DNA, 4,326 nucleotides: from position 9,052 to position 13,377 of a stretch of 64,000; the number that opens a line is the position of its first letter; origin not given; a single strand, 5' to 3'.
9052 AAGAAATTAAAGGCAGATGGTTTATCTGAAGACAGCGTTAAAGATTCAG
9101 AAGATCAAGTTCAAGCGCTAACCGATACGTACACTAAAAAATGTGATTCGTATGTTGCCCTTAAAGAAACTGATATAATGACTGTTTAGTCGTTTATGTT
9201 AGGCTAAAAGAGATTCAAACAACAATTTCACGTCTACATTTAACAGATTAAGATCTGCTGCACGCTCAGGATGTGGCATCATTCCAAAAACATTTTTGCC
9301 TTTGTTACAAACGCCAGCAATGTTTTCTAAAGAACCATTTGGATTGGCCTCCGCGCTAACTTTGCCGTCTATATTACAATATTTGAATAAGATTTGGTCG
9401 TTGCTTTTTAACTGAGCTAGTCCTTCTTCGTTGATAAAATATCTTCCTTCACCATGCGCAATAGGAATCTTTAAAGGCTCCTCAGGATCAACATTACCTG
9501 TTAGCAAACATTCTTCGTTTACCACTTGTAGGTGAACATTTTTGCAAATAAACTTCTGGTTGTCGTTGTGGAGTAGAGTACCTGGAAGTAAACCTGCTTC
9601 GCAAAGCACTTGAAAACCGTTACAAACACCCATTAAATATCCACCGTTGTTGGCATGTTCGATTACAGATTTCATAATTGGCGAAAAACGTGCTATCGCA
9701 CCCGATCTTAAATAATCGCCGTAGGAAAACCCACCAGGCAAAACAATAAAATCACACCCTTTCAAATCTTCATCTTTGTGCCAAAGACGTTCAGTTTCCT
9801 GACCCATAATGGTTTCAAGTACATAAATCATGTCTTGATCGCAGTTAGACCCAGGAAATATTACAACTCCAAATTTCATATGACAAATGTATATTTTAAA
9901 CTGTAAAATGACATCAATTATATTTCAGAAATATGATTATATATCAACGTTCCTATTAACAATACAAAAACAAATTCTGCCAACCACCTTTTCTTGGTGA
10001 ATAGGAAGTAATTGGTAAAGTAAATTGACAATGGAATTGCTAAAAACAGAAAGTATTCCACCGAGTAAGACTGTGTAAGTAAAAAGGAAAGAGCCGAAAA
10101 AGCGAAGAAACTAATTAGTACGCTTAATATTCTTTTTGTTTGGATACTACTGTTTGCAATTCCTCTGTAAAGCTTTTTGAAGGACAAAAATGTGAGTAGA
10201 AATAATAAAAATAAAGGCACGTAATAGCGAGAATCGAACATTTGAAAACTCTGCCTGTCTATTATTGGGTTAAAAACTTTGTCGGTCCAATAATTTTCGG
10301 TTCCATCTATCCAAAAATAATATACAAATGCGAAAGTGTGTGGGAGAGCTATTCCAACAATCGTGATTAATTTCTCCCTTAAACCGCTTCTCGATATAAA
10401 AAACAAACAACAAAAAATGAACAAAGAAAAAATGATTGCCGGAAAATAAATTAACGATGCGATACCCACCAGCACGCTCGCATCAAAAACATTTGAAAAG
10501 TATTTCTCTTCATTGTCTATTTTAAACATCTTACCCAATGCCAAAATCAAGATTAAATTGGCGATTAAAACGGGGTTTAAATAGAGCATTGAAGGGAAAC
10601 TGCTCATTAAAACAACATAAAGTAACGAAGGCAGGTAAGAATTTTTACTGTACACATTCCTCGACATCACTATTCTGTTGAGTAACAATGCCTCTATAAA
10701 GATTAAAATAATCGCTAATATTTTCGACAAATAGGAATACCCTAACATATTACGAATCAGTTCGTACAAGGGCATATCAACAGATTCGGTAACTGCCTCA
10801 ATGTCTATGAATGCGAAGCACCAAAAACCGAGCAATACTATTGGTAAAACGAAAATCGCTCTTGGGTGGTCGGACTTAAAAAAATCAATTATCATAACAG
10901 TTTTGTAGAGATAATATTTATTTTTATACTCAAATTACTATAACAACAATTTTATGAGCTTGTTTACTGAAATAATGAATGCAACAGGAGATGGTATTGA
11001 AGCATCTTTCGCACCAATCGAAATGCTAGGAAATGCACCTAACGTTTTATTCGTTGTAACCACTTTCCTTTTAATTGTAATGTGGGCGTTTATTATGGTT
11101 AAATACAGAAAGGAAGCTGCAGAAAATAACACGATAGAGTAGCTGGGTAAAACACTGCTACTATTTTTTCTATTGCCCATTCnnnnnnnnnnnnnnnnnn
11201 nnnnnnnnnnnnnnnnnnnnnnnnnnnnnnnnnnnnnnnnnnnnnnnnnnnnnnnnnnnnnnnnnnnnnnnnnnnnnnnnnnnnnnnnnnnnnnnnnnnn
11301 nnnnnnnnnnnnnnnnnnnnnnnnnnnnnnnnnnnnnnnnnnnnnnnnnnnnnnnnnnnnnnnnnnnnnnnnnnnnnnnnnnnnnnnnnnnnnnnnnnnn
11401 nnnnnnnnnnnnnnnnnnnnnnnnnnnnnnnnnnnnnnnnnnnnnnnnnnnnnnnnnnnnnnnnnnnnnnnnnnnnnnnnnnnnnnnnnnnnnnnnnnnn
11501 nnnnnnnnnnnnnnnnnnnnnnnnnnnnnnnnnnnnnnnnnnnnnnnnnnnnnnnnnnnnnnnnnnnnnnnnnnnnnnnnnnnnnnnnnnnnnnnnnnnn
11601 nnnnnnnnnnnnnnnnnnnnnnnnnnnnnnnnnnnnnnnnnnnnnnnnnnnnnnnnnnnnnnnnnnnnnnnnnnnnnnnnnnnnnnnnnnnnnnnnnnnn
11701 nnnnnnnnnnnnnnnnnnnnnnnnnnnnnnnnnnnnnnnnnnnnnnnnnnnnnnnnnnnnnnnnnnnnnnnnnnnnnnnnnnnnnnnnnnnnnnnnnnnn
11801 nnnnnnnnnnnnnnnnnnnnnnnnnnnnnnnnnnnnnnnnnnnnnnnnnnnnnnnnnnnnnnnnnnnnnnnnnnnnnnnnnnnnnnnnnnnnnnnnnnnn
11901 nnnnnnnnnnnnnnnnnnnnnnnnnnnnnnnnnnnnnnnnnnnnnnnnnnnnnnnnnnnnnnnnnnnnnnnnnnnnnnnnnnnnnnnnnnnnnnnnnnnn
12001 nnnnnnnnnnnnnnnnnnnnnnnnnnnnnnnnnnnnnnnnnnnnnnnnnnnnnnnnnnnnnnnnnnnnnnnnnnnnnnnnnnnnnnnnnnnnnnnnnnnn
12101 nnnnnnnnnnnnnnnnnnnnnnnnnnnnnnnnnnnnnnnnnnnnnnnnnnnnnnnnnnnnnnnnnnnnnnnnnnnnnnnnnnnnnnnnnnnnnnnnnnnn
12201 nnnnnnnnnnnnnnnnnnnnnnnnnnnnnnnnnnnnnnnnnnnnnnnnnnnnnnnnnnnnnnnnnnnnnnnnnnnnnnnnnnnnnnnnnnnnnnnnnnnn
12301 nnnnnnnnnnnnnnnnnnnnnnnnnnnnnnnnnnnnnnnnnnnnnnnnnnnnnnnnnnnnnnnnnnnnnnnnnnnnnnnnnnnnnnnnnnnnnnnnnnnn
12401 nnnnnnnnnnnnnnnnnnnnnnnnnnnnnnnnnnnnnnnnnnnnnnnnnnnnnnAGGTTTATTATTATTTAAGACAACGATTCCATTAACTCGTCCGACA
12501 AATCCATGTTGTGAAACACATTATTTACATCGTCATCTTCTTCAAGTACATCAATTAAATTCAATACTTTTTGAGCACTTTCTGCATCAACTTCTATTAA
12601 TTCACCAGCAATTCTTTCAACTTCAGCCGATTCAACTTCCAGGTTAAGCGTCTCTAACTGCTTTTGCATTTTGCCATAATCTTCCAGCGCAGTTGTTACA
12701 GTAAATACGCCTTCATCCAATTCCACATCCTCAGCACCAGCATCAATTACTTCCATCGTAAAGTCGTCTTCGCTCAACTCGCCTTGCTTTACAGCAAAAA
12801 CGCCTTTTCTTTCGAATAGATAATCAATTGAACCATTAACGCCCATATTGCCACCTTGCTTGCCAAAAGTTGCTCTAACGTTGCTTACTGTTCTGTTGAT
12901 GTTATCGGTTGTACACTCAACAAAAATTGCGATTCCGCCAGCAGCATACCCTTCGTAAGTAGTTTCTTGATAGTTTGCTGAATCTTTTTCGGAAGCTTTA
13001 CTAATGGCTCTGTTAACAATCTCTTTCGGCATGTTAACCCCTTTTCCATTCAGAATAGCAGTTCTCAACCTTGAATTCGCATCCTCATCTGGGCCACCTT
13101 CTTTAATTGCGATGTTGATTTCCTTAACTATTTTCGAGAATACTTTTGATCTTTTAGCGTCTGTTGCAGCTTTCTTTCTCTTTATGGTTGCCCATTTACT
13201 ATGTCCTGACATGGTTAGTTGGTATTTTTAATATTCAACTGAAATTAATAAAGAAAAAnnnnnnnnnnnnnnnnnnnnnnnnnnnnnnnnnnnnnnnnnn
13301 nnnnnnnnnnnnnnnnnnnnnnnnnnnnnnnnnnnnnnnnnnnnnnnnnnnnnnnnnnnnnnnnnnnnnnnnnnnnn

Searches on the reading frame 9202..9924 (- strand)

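Call 79: search_protein_families(library=pfam, proteins=[window:9202-9924:-], max_evalue=0.001)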
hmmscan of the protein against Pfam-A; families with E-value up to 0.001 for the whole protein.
window:9202-9924:- (241 aa): 3 families
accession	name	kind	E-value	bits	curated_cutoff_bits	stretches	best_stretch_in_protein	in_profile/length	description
PF13507.12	GATase_5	-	8.2e-42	143.5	27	1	18-224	4-231/260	CobB/CobQ-like glutamine amidotransferase domain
PF07685.20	GATase_3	-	1.2e-08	35.3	27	1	43-110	25-91/196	CobB/CobQ-like glutamine amidotransferase domain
PF01965.30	DJ-1_PfpI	-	1.3e-05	25.5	26.6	1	56-117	61-117/165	DJ-1/PfpI family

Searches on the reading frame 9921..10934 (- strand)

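Call 79: search_protein_families(library=pfam, proteins=[window:9921-10934:-], max_evalue=0.001)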
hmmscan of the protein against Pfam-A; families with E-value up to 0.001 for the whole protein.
window:9921-10934:- (338 aa): 1 family
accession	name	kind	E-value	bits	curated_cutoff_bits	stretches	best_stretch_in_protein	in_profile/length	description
PF19992.4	DUF6427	-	5e-15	56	25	1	64-332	31-291/301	Family of unknown function (DUF6427)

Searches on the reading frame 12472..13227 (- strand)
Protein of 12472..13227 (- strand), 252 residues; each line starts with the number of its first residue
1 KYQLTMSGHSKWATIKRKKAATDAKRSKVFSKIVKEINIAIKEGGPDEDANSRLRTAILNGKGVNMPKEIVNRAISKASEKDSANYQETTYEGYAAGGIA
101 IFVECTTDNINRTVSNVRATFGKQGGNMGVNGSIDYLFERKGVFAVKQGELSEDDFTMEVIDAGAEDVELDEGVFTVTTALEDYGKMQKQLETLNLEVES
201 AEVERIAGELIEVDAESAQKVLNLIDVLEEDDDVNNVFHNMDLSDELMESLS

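Call 79: search_protein_families(library=pfam, proteins=[window:12472-13227:-], max_evalue=0.001)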
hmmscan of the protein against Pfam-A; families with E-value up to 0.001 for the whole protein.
window:12472-13227:- (252 aa): 2 families
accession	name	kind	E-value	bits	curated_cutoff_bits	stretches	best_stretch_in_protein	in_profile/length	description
PF01709.26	Transcrip_reg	-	1.6e-53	181.2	27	1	86-241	1-160/160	TACO1/YebC second and third domain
PF20772.2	TACO1_YebC_N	-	4.7e-27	94.7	36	1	10-80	1-72/73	TACO1/YebC protein N-terminal domain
